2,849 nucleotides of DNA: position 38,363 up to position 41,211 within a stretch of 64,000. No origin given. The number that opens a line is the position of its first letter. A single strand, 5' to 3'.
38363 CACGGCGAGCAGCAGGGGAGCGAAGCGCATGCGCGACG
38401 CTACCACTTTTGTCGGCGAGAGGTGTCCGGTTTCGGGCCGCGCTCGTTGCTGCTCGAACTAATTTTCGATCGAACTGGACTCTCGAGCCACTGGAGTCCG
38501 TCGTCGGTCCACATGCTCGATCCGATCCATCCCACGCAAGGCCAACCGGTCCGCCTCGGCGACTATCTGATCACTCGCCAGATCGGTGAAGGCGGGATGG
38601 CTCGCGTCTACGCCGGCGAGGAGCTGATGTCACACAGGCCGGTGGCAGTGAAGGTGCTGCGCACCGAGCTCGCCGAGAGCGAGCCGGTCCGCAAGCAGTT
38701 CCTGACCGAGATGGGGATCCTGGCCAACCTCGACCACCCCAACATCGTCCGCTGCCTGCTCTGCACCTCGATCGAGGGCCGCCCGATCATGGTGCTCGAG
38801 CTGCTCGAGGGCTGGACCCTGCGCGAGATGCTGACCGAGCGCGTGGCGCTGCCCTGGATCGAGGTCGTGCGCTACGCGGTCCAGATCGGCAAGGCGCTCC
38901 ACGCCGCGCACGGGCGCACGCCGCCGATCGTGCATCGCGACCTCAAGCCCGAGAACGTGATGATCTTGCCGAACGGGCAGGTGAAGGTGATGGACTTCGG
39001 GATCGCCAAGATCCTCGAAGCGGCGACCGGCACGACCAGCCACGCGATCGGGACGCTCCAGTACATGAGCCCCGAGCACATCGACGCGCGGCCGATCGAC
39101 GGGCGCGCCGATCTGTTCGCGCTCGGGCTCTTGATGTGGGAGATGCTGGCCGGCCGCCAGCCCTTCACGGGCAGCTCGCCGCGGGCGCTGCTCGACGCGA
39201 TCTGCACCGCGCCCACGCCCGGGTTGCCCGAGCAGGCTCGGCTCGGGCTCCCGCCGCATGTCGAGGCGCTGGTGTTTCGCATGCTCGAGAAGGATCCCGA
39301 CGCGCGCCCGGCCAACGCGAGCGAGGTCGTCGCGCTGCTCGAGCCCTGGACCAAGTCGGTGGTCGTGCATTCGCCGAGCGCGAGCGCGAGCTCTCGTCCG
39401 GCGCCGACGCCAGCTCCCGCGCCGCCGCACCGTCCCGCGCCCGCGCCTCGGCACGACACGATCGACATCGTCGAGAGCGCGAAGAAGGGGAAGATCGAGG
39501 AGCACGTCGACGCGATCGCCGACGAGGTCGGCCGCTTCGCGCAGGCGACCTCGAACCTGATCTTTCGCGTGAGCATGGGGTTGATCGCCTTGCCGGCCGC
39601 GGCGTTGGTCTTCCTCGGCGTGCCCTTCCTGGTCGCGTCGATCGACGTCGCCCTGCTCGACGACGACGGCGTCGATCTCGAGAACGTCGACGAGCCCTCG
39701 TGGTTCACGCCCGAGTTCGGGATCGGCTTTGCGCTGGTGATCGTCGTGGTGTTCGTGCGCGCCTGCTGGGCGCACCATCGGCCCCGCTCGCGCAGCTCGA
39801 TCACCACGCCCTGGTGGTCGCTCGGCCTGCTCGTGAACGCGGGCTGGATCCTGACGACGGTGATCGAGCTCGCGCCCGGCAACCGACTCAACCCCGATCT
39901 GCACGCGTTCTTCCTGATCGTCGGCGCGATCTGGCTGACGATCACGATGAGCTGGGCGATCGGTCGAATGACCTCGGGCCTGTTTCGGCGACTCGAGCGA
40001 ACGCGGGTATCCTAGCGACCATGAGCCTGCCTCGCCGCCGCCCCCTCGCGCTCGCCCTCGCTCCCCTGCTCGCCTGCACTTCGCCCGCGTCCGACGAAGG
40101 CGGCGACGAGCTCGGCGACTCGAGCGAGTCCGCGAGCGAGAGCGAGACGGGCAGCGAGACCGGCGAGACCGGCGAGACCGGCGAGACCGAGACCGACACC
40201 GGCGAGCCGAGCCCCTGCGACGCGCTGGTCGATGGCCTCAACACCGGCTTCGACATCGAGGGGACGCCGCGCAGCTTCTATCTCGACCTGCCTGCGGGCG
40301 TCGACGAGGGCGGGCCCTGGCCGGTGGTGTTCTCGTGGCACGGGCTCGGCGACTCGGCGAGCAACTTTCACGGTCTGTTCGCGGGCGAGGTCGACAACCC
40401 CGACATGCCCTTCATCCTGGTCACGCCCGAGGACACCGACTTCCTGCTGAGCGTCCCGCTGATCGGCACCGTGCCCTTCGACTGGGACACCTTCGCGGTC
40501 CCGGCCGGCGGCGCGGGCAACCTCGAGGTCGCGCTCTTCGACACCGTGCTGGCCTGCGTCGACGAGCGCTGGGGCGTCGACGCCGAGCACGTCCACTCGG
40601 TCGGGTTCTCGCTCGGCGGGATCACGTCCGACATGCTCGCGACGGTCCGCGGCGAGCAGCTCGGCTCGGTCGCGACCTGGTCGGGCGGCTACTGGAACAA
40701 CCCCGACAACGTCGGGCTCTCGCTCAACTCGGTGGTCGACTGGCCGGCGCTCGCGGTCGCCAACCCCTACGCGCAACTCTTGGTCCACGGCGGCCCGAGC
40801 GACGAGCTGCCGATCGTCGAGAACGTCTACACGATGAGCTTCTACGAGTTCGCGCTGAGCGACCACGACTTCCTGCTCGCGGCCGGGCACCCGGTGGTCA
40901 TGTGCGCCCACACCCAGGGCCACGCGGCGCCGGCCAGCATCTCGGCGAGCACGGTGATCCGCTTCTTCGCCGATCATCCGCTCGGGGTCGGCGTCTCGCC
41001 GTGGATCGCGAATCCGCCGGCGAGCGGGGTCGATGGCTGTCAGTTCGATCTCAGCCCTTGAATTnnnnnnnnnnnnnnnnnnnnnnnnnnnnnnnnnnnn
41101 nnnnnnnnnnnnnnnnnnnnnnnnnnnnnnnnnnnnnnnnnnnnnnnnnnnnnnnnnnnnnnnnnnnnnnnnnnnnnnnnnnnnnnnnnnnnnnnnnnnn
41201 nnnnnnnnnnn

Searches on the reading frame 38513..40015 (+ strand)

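Call 72: search_protein_families(library=pfam, proteins=[window:38513-40015:+], max_evalue=0.001)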
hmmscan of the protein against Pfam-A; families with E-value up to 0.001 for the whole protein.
window:38513-40015:+ (500 aa): 3 families
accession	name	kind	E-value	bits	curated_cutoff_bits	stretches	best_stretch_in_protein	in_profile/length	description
PF00069.31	Pkinase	-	2.8e-50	171.6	31.7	1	20-271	3-256/263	Protein kinase domain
PF07714.23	PK_Tyr_Ser-Thr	-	1.2e-36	126.8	23.1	1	21-267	4-250/258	Protein tyrosine and serine/threonine kinase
PF03109.22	ABC1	-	0.00051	19.7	22.9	0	90-169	142-218/244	ABC1 atypical kinase-like domain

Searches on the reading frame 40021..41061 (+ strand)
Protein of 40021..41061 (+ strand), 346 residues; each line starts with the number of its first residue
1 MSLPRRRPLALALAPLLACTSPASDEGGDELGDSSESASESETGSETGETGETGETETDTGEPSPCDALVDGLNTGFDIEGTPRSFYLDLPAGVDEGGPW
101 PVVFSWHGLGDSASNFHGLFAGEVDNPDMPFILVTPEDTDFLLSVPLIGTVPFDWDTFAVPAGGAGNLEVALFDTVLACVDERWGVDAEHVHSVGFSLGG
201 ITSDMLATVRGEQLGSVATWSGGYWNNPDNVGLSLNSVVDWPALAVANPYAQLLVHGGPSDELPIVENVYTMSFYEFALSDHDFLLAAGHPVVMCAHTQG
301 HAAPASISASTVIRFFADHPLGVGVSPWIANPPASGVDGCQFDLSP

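Call 72: search_protein_families(library=pfam, proteins=[window:40021-41061:+], max_evalue=0.001)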
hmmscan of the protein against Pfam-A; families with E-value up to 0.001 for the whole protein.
window:40021-41061:+ (346 aa): 1 family
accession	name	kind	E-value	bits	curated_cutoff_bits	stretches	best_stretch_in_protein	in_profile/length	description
PF00756.26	Esterase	-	0.00072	19.8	22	0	83-225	7-157/251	Putative esterase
